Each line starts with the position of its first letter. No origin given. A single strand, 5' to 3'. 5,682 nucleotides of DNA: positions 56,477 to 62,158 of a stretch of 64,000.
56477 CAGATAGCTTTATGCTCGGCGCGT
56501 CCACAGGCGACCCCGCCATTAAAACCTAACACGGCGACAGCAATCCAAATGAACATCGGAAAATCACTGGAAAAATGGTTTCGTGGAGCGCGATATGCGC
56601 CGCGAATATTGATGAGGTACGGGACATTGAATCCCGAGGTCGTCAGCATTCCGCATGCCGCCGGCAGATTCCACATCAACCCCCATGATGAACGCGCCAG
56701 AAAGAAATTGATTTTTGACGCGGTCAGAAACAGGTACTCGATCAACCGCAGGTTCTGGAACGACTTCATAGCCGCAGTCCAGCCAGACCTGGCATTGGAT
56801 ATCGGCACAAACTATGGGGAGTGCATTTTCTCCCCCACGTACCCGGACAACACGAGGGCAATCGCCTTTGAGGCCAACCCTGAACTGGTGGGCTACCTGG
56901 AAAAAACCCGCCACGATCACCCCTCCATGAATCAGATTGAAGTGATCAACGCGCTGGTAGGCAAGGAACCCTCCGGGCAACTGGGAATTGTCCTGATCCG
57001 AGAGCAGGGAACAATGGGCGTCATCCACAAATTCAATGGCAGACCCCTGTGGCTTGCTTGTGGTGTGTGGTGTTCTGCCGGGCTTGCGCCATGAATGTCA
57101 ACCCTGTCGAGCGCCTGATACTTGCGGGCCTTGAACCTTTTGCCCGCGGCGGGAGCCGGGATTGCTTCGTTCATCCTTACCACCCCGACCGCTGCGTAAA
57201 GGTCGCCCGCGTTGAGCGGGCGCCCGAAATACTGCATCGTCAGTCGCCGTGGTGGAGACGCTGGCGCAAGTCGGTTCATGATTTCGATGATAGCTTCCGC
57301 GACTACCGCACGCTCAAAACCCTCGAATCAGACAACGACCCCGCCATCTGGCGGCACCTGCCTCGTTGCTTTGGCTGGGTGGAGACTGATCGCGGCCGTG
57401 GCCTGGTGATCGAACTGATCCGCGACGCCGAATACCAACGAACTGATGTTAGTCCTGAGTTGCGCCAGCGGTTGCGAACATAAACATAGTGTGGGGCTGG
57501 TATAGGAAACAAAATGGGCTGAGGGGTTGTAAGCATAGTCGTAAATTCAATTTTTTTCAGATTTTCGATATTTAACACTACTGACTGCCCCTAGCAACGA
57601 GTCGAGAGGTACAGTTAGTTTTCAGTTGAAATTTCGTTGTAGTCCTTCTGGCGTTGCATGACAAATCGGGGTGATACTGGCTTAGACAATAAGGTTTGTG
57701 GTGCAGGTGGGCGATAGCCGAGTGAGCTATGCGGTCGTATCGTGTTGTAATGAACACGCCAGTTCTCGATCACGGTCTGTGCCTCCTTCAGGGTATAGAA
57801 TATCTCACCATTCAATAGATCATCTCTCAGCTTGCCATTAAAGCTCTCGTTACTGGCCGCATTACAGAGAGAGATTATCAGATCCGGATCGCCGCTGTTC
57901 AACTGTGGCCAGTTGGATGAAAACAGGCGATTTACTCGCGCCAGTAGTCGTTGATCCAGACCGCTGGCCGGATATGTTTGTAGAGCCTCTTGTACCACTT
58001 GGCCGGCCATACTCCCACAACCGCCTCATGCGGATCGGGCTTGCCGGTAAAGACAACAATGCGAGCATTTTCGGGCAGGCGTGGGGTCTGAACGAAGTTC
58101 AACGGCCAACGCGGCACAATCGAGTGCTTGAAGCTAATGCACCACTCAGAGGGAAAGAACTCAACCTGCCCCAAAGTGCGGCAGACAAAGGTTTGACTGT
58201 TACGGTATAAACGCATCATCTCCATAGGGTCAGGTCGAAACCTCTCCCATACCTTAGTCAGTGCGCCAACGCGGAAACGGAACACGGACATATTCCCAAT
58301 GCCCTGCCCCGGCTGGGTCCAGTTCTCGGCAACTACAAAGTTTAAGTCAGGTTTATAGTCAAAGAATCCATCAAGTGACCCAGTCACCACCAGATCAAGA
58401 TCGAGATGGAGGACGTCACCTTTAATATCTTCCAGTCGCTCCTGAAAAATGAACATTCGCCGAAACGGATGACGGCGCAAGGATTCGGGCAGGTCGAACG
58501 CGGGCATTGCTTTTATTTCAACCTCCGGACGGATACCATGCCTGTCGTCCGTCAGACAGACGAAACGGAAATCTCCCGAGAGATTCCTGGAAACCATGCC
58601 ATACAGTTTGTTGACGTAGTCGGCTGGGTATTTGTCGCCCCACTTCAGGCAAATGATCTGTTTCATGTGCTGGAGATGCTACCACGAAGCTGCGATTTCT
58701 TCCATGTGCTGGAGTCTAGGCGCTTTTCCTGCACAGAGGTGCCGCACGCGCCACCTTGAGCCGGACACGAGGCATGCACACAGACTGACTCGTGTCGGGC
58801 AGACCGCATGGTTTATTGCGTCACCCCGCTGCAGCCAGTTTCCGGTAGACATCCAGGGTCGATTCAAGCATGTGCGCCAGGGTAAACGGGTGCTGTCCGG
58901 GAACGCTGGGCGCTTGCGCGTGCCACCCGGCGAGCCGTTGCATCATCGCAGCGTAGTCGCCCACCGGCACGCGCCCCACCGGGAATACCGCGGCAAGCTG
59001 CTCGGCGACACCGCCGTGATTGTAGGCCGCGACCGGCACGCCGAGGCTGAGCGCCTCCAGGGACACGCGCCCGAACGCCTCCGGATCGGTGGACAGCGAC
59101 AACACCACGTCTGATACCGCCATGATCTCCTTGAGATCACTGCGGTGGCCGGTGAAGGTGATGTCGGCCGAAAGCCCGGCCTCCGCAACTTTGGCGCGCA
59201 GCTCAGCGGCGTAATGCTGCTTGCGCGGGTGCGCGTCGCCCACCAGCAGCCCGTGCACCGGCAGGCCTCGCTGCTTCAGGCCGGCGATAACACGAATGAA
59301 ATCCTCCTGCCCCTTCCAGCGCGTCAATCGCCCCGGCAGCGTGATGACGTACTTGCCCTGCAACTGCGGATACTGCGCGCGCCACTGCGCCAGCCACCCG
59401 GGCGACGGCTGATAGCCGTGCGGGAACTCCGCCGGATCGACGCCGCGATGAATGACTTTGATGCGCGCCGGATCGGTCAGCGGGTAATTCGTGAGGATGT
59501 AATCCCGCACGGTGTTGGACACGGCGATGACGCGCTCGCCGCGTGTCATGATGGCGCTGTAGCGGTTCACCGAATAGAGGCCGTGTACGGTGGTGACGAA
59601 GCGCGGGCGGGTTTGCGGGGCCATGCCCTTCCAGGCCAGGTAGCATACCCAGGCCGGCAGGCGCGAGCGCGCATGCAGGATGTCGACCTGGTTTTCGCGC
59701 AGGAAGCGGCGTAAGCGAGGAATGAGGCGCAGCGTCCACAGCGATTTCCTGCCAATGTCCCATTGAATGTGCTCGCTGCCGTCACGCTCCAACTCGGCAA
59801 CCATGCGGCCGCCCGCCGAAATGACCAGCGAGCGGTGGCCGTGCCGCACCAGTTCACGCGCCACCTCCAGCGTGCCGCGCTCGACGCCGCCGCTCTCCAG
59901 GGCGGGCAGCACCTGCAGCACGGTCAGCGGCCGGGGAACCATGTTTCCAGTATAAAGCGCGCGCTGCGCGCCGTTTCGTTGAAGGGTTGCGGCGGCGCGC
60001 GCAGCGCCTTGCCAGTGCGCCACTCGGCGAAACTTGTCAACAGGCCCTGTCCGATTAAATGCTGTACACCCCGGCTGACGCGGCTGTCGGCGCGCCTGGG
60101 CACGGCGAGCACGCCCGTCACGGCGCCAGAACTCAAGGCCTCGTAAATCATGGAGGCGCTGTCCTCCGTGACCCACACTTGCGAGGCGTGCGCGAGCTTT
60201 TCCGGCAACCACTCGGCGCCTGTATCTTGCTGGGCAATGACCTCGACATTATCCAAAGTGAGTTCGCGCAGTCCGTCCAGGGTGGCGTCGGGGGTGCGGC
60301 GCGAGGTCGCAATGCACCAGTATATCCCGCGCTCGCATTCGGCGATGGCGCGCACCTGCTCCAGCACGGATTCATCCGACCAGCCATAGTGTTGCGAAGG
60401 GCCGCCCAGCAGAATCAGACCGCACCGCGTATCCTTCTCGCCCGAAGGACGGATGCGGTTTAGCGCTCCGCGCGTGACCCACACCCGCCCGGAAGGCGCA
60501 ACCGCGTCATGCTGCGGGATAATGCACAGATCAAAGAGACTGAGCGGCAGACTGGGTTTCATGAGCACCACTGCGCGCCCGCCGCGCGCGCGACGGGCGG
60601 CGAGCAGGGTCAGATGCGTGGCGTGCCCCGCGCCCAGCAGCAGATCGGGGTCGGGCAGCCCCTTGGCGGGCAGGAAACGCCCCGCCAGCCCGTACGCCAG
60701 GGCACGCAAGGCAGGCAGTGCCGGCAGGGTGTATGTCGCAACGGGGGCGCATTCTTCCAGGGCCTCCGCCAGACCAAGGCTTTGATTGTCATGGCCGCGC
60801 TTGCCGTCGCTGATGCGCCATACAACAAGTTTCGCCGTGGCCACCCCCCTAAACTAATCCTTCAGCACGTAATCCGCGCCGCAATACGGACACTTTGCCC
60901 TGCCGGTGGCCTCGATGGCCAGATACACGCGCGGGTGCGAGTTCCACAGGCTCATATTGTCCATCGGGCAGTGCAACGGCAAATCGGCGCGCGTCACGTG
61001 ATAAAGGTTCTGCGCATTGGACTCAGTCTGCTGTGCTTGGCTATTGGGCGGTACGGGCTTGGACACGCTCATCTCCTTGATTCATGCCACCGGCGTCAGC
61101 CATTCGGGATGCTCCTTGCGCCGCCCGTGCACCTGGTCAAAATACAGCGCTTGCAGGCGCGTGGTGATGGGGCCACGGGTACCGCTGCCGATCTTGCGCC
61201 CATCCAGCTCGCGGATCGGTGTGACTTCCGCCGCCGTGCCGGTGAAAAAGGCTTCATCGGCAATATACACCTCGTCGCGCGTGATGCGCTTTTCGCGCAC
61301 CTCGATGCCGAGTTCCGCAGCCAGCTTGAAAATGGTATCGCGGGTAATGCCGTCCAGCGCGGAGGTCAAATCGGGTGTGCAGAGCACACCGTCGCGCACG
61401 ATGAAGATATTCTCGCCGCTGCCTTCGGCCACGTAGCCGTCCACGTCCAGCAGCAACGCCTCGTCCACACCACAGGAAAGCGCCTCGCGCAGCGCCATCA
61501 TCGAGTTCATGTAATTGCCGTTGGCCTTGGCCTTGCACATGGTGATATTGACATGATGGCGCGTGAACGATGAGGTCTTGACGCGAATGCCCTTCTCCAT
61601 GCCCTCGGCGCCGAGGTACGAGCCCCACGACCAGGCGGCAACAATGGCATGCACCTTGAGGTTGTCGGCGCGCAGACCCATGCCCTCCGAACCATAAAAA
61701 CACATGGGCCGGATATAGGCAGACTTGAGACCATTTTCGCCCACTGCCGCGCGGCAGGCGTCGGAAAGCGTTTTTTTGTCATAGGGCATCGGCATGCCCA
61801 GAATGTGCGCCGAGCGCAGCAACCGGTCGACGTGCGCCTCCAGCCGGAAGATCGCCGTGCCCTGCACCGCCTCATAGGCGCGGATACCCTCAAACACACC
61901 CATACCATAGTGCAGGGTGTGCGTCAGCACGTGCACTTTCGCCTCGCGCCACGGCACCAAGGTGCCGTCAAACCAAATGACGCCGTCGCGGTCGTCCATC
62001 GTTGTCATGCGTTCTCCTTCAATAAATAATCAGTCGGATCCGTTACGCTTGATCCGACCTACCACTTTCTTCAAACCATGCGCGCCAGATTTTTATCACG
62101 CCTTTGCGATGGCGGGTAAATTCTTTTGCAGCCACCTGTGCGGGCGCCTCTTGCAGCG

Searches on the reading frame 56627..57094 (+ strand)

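Call 32: search_protein_families(library=ncbifam, proteins=[window:56627-57094:+], max_evalue=0.001)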
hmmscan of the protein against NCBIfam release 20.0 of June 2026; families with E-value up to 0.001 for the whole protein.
window:56627-57094:+ (155 aa): 1 family
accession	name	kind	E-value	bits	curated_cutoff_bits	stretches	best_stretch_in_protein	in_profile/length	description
TIGR01444.1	fkbM_fam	subfamily_domain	0.0001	22.8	37.7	1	57-115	3-61/143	FkbM family methyltransferase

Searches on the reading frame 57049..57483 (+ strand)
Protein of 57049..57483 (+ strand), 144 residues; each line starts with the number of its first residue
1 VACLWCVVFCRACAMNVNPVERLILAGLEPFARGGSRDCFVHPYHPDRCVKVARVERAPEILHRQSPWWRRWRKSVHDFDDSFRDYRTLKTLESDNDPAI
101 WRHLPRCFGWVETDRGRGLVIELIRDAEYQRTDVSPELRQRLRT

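Call 31: search_protein_families(library=pfam, proteins=[window:57049-57483:+], max_evalue=0.01)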
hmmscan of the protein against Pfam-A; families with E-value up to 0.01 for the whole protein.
window:57049-57483:+ (144 aa): 1 family
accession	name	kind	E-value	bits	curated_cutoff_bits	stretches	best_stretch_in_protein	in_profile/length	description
PF10707.15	YrbL-PhoP_reg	-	1.8e-15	57.5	31.5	1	25-129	3-90/185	PhoP regulatory network protein YrbL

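Call 32: search_protein_families(library=ncbifam, proteins=[window:57049-57483:+], max_evalue=0.001)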
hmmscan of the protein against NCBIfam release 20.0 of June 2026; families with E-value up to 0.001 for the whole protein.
window:57049-57483:+ (144 aa): 1 family
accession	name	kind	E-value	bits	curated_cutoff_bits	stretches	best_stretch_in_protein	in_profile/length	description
NF007671.0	PRK10345.1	equivalog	6e-13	49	227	2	29-91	8-72/210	PhoP regulatory network protein YrbL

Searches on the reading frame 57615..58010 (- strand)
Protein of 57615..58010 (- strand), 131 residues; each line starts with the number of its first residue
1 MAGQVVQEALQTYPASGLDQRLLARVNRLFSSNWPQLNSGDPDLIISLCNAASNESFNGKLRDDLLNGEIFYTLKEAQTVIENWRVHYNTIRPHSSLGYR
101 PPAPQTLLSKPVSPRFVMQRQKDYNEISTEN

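Call 7: search_protein_families(library=pfam, proteins=[window:57615-58010:-])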
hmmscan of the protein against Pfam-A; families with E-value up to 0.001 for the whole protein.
window:57615-58010:- (131 aa): 2 families
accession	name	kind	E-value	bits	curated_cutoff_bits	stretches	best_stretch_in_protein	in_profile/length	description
PF13683.12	rve_3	-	7.1e-20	71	26.5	1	54-102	19-67/67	Integrase core domain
PF13333.12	rve_2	-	1.1e-05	25.9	22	1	55-101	1-47/56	Integrase core domain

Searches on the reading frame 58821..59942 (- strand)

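Call 32: search_protein_families(library=ncbifam, proteins=[window:58821-59942:-], max_evalue=0.001)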
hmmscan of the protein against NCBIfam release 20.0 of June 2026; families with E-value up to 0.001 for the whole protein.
window:58821-59942:- (373 aa): 18 families
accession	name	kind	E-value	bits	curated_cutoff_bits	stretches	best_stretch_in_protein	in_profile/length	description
TIGR03999.1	thiol_BshA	equivalog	8.3e-22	77.6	273.7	1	63-333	62-328/375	N-acetyl-alpha-D-glucosaminyl L-malate synthase BshA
TIGR03088.1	stp2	hypoth_equivalog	9.8e-22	77.5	409.05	1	8-342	4-337/374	TIGR03088 family PEP-CTERM/XrtA system glycosyltransferase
TIGR02149.1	glgA_Coryne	subfamily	3.5e-15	56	302.4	1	133-317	143-323/391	glycogen synthase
NF041876.1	EPS_EpsE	equivalog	1.1e-14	54.4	400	1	65-315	93-333/389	exopolysaccharide biosynthesis GT4 family glycosyltransferase EpsE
TIGR04047.1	MSMEG_0565_glyc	hypoth_equivalog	1.1e-10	41.2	259.85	1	24-317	18-316/373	MSMEG_0565 family glycosyltransferase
TIGR03449.1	mycothiol_MshA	equivalog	5.2e-10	38.8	462.5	1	131-313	161-339/406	D-inositol-3-phosphate glycosyltransferase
NF038255.1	exopoly_VpsD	equivalog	1.9e-08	33.6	300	1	206-315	212-320/381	VpsD family glycosyltransferase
TIGR04157.1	glyco_rSAM_CFB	subfamily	4.6e-08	32.5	400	1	125-316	160-339/406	TIGR04157 family glycosyltransferase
NF038011.1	PelF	equivalog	5.7e-08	32.2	100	1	195-314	304-420/489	GT4 family glycosyltransferase PelF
TIGR04063.1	stp3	hypoth_equivalog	1.3e-07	30.9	442.05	1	130-273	153-283/397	TIGR04063 family PEP-CTERM/XrtA system glycosyltransferase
NF053787.1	GlcN_PG_synth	equivalog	3.1e-06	26.3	480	1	160-318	165-302/361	N-acetylglucosaminyl phosphatidylglycerol synthase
NF047684.1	TeichurnBiosyTuaC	equivalog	8.9e-06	24.9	550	1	162-316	188-328/391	teichuronic acid biosynthesis protein TuaC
NF041010.1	glycosy_Agl16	equivalog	1.5e-05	24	575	1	116-313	108-289/352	glycosylation protein Agl16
NF046085.1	XrtY_assoc_Gly1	equivalog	1.6e-05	24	400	1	241-316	247-323/387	XrtY-associated glycosyltransferase XYAG1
NF038295.1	EPS_HpsP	equivalog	2.3e-05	23.6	550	1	186-317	196-327/388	hormogonium polysaccharide biosynthesis glycosyltransferase HpsP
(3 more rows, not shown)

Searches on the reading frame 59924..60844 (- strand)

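Call 31: search_protein_families(library=pfam, proteins=[window:59924-60844:-], max_evalue=0.01)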
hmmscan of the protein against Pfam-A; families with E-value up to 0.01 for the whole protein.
window:59924-60844:- (306 aa): 1 family
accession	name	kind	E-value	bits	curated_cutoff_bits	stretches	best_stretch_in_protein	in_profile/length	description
PF06258.17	Mito_fiss_Elm1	-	2.8e-69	234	27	1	17-302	2-304/304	Mitochondrial fission ELM1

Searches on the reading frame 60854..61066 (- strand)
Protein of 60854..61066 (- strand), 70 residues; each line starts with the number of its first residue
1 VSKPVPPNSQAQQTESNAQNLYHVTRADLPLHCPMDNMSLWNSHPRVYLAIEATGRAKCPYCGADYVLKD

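Call 53: find_encoding_contigs(protein=window:60854-61066:-, flank=10000, max_places=10)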
Protein window:60854-61066:- (70 aa): 1 contig read that carries it; 1 place shown.
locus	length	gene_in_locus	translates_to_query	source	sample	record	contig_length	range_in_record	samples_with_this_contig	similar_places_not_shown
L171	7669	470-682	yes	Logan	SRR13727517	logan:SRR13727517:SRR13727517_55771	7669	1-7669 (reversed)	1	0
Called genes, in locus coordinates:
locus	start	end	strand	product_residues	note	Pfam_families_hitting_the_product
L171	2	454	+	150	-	?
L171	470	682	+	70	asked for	PF10276:zf-CHCC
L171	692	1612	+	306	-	PF06258:Mito_fiss_Elm1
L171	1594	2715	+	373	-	PF13439:Glyco_transf_4, PF13477:Glyco_trans_4_2 (weak), PF13579:Glyco_trans_4_4, PF20706:GT4-conflict, PF00534:Glycos_transf_1, PF13692:Glyco_trans_1_4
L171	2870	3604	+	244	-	-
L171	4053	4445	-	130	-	PF10707:YrbL-PhoP_reg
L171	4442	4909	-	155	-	-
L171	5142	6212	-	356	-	PF00852:Glyco_transf_10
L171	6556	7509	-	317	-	PF01370:Epimerase, PF04321:RmlD_sub_bind, PF16363:GDP_Man_Dehyd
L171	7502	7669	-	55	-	?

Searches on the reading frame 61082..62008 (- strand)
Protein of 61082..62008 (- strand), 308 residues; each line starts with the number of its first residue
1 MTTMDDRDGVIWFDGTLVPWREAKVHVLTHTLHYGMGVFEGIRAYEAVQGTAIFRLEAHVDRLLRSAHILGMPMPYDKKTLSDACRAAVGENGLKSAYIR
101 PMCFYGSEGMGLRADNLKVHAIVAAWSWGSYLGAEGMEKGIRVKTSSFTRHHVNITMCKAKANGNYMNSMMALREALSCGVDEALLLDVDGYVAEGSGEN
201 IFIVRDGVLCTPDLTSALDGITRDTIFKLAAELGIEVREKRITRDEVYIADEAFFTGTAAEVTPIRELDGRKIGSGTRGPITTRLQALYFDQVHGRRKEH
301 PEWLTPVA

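Call 31: search_protein_families(library=pfam, proteins=[window:61082-62008:-], max_evalue=0.01)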
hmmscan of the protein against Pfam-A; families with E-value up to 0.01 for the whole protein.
window:61082-62008:- (308 aa): 1 family
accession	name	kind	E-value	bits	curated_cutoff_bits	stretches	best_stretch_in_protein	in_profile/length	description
PF01063.24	Aminotran_4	-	3.5e-57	194.3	28.5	1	37-267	1-222/223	Amino-transferase class IV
